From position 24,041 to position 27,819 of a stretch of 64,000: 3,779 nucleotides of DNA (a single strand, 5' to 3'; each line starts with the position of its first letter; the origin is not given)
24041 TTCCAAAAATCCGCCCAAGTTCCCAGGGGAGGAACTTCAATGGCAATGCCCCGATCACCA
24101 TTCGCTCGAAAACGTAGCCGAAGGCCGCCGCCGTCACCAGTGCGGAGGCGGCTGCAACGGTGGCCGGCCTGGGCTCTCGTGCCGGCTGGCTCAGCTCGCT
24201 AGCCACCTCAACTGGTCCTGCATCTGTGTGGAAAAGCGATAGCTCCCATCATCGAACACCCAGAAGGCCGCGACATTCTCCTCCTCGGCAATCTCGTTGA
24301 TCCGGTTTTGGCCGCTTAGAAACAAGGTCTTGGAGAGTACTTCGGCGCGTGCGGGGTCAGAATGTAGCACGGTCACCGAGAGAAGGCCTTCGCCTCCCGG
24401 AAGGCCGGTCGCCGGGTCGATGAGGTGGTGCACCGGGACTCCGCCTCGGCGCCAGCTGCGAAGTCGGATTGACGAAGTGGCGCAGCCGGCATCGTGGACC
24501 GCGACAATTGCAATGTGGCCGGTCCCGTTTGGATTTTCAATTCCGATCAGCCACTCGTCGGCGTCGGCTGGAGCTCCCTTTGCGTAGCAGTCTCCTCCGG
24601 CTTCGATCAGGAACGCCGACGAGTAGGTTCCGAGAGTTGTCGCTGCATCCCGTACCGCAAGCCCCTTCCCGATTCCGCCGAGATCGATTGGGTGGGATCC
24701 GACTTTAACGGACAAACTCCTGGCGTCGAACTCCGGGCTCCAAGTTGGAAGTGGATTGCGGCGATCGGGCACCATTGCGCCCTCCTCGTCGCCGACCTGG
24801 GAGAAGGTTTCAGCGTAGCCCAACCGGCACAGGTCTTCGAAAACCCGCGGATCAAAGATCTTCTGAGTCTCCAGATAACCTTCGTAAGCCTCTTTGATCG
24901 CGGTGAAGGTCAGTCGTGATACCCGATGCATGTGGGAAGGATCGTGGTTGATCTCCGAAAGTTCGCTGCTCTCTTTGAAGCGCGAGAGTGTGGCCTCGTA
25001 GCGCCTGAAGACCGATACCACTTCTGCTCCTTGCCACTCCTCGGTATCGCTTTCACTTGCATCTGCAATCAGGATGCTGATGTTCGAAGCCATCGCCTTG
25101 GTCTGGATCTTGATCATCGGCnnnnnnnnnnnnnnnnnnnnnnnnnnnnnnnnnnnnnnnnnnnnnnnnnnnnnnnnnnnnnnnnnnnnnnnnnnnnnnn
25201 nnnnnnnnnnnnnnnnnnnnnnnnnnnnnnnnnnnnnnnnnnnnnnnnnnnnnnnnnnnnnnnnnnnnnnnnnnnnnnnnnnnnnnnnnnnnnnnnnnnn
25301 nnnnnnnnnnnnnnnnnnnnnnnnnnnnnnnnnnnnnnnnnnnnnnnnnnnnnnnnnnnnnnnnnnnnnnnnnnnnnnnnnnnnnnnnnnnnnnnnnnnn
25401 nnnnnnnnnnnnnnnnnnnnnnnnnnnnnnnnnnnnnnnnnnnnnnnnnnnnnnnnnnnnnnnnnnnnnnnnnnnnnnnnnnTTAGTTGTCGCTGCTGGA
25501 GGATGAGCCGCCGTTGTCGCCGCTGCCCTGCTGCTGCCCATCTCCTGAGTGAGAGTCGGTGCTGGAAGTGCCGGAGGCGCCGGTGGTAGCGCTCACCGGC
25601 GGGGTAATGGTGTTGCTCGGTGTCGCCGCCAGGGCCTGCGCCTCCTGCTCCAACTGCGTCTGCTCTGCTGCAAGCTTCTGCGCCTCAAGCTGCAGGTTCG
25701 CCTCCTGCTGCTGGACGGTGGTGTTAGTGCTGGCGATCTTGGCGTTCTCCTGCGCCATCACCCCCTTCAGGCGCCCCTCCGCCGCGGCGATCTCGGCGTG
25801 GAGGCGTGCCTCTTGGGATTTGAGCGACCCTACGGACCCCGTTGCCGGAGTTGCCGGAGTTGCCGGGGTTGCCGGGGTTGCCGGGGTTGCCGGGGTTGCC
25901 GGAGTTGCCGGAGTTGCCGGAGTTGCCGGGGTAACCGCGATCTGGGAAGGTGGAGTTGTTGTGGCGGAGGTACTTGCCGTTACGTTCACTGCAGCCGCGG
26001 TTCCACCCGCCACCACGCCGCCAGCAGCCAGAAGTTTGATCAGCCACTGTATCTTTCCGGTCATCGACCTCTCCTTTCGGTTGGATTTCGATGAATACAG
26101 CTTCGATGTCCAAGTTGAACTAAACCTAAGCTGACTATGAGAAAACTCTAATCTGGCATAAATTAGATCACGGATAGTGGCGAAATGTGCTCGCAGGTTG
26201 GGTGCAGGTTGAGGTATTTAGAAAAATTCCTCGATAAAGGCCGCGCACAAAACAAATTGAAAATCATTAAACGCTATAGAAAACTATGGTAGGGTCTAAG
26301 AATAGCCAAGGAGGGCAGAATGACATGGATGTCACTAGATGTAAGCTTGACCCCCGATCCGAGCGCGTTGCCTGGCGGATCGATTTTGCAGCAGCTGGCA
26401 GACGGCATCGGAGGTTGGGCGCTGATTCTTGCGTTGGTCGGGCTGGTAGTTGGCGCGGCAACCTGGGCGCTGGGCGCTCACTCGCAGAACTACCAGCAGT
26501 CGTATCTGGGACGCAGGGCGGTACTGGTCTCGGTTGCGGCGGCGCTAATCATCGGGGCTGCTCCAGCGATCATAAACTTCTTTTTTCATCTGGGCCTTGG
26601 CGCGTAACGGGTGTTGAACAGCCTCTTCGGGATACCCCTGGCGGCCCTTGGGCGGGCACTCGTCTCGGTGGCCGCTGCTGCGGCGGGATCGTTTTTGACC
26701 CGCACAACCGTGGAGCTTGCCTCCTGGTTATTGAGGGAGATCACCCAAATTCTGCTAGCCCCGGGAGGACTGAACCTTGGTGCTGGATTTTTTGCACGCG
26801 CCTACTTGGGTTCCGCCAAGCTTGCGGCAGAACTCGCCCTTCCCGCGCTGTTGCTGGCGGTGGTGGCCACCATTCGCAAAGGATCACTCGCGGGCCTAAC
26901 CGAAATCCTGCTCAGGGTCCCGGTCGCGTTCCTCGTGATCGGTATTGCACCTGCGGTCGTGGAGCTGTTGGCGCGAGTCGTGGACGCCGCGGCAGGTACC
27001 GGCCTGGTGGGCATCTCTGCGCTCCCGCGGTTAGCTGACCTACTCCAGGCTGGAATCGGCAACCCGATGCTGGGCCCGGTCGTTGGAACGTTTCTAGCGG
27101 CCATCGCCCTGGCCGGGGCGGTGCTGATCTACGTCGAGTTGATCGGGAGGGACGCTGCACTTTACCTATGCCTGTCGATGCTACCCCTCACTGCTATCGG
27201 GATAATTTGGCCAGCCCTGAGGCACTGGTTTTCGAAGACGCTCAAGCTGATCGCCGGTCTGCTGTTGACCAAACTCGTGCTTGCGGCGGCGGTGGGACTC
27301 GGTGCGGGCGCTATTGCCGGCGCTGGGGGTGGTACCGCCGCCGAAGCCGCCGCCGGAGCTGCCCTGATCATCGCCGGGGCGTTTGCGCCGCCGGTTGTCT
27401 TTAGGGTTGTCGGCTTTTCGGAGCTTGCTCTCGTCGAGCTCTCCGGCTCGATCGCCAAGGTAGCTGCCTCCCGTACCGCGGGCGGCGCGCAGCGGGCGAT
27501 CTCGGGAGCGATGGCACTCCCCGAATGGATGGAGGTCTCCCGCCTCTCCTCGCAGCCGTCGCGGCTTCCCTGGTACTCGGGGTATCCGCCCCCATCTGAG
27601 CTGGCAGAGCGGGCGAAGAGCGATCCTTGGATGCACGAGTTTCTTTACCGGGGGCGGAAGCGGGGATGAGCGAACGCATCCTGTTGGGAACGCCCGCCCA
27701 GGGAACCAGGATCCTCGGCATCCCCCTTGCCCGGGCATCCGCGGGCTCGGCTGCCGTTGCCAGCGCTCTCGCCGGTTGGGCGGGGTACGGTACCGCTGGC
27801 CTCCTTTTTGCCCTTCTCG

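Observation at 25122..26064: Two anchored coiled-coil proteins share a C-terminal ATTGASG heptapeptide matching the [ST]GA[ST] flavinylation core, directly upstream of ApbE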

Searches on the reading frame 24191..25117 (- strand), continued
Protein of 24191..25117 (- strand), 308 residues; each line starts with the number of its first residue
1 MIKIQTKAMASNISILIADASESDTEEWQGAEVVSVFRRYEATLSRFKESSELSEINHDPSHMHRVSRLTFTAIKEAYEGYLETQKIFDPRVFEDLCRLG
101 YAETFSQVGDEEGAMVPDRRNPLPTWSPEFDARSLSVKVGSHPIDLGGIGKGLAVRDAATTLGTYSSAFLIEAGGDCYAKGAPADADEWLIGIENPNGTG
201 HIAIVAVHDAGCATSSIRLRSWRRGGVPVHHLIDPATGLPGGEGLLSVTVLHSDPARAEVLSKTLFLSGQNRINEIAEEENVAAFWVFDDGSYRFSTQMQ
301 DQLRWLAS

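Call 65: find_encoding_contigs(protein=P0066, flank=8000, max_places=1)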
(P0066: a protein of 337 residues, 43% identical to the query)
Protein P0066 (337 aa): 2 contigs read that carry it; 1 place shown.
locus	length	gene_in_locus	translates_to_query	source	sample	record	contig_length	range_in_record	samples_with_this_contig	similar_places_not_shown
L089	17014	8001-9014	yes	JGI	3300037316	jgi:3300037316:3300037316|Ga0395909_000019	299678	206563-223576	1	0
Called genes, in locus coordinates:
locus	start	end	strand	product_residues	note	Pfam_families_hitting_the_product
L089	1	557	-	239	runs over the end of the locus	PF00300:His_Phos_1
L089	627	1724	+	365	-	-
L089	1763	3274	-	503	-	PF05762:VWA_CoxE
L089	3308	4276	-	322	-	PF13191:AAA_16 (weak), PF13401:AAA_22 (weak), PF00004:AAA, PF07724:AAA_2 (weak), PF07726:AAA_3 (faint), PF07728:AAA_5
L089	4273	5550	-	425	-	PF00171:Aldedh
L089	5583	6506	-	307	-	-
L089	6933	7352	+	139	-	-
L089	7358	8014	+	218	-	-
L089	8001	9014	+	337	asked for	PF02424:ApbE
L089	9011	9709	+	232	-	-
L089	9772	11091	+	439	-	PF01512:Complex1_51K, PF10589:NADH_4Fe-4S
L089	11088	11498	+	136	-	PF13459:Fer4_15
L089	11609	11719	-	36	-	-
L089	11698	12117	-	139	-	-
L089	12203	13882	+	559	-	PF00672:HAMP, PF00512:HisKA, PF02518:HATPase_c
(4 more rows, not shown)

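Call 66: find_encoding_contigs(protein=P0028, flank=8000, max_places=1)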
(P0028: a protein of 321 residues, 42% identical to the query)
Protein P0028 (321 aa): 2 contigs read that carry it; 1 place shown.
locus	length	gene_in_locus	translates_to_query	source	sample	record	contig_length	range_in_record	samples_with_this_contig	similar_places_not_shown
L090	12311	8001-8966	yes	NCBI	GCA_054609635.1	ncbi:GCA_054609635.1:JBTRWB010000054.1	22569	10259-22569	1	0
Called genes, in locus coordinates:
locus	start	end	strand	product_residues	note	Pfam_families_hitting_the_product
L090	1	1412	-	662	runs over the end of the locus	PF27532:Mb0984_helical, PF27098:Rv0959_3rd, PF13519:VWA_2 (weak)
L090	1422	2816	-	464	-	PF07728:AAA_5 (faint)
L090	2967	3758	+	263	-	PF04029:2-ph_phosp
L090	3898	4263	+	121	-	PF02627:CMD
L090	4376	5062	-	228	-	PF12900:Pyridox_ox_2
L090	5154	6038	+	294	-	PF00296:Bac_luciferase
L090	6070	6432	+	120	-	PF18029:Glyoxalase_6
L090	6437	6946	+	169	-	PF13302:Acetyltransf_3, PF00583:Acetyltransf_1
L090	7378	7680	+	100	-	-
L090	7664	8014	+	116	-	-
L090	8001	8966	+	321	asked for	PF02424:ApbE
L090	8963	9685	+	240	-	-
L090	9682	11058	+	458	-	PF01512:Complex1_51K, PF10589:NADH_4Fe-4S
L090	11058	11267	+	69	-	PF13459:Fer4_15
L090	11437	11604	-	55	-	-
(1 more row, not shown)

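Call 74: search_protein_families(library=ncbifam, proteins=[L009:3146-3622:+, L009:2548-3150:+, L013:6532-6945:+, L013:6093-6554:+, window:24191-25117:-], max_evalue=0.01)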
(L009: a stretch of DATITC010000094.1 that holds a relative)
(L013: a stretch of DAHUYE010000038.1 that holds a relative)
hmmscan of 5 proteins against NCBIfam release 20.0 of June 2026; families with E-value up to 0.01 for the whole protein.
L009:3146-3622:+ (159 aa): 0 families

L009:2548-3150:+ (201 aa): 0 families

L013:6532-6945:+ (138 aa): 0 families

L013:6093-6554:+ (154 aa): 5 families
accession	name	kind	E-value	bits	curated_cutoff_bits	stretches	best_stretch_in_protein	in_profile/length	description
TIGR02169.1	SMC_prok_A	equivalog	0.0035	15.1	729.4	1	51-126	689-767/1165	chromosome segregation protein SMC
NF045487.1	ASRP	equivalog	0.004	15.8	300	1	52-125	370-443/593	archaea-specific SMC-related protein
TIGR04320.1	Surf_Exclu_PgrA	domain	0.0068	15.8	70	1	53-123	286-359/360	SEC10/PgrA surface exclusion domain-containing protein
NF038350.1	taxis_HmpF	equivalog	0.0074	14.7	200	1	56-129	223-296/553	pilus motility taxis protein HmpF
NF047368.1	collar_FlbB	equivalog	0.009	15.8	110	0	83-127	57-101/193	periplasmic-type flagellar collar protein FlbB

window:24191-25117:- (308 aa): 1 family
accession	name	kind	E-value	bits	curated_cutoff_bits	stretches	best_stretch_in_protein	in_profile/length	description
NF007774.0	PRK10461.1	equivalog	3.5e-16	59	498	1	144-304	181-343/351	FAD:protein FMN transferase ApbE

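Call 90: list_cluster_members(proteins=[P0004, P0005, P0143, P0125])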
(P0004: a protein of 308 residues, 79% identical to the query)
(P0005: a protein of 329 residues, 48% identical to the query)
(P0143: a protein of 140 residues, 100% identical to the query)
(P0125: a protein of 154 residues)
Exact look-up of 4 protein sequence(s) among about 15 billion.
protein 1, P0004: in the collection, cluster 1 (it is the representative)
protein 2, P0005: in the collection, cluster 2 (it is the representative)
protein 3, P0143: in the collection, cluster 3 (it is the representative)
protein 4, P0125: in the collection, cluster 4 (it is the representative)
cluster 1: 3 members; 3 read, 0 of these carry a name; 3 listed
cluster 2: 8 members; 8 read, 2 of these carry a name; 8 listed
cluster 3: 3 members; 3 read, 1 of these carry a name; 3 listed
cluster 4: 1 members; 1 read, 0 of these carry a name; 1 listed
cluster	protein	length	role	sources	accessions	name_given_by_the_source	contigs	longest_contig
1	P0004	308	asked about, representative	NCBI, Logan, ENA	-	-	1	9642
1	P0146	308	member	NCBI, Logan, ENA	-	-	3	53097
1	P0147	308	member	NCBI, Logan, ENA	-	-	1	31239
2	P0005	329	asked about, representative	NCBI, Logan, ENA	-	-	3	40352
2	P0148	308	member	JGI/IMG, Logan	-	thiamine biosynthesis lipoprotein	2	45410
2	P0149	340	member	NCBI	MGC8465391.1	MAG: FAD:protein FMN transferase [Acidimicrobiales bacterium]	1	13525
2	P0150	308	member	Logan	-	-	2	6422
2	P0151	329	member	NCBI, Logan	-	-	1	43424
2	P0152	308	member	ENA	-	-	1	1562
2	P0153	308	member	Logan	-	-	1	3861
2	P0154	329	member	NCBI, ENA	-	-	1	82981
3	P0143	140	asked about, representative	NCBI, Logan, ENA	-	-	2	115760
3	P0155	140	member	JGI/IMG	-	hypothetical protein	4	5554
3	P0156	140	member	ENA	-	-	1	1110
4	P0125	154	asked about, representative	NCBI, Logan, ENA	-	-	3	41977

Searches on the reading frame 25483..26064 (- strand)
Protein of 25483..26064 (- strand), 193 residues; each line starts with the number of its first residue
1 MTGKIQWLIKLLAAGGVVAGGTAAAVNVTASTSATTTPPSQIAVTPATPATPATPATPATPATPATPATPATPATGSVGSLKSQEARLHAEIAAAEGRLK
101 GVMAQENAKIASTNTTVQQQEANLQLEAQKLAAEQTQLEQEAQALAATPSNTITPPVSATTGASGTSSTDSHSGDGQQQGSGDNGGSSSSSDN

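Call 3: search_protein_families(library=pfam, proteins=[window:25483-26064:-], max_evalue=0.01)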
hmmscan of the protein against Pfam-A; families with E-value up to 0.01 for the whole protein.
window:25483-26064:- (193 aa): 1 family
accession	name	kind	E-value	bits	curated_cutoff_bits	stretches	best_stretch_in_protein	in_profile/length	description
PF21007.2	FBF1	-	0.00045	19.3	45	1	92-163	394-465/524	Fas-binding factor 1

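Call 69: predict_structure(protein=window:25486-26064:-)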
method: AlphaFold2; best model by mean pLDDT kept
length: 193 residues; sequences in the alignment: 1
mean_pLDDT: 68.0   pTM: 0.34
mean pLDDT of the five models: 68.0, 67.9, 67.9, 66.9, 64.8
residues with pLDDT >= 90: 51; 70-90: 40; 50-70: 53; < 50: 49
segments of 3 or more residues with pLDDT < 50: 15-41, 157-166, 184-186
pLDDT, mean of each block of 10 residues (from residue 1): 61 48 36 40 59 78 75 58 85 93 95 95 95 92 76 47 51 54 56 58
secondary structure, 60 per line:
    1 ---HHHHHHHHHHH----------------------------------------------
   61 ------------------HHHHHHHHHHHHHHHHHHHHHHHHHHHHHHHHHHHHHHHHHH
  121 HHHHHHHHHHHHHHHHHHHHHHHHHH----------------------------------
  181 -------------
elements in order: H4-14 H79-146

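Call 74: search_protein_families(library=ncbifam, proteins=[window:25486-26064:-], max_evalue=0.01)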
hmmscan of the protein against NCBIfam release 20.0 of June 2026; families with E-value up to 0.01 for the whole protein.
window:25486-26064:- (193 aa): 0 families

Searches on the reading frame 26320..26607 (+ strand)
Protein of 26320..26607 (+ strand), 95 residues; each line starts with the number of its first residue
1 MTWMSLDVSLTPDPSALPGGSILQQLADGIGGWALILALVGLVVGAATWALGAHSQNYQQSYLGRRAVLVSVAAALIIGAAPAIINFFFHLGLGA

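Call 3: search_protein_families(library=pfam, proteins=[window:26320-26607:+], max_evalue=0.01)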
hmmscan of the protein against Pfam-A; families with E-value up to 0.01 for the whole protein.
window:26320-26607:+ (95 aa): 2 families
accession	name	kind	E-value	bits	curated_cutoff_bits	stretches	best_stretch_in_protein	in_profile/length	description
PF19607.4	DUF6112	-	9.6e-10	38.6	25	1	10-92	3-85/88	Family of unknown function (DUF6112)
PF04956.18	TrbC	-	0.0003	21.4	27.9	1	17-88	35-98/98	TrbC/VIRB2 pilin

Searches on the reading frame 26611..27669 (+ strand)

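Call 3: search_protein_families(library=pfam, proteins=[window:26611-27669:+], max_evalue=0.01)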
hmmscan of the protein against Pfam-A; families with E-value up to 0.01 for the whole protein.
window:26611-27669:+ (352 aa): 1 family
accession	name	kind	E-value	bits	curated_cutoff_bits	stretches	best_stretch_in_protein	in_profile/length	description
PF04610.19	TrbL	-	6e-05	23.3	25.9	1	138-259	83-208/215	TrbL/VirB6 plasmid conjugal transfer protein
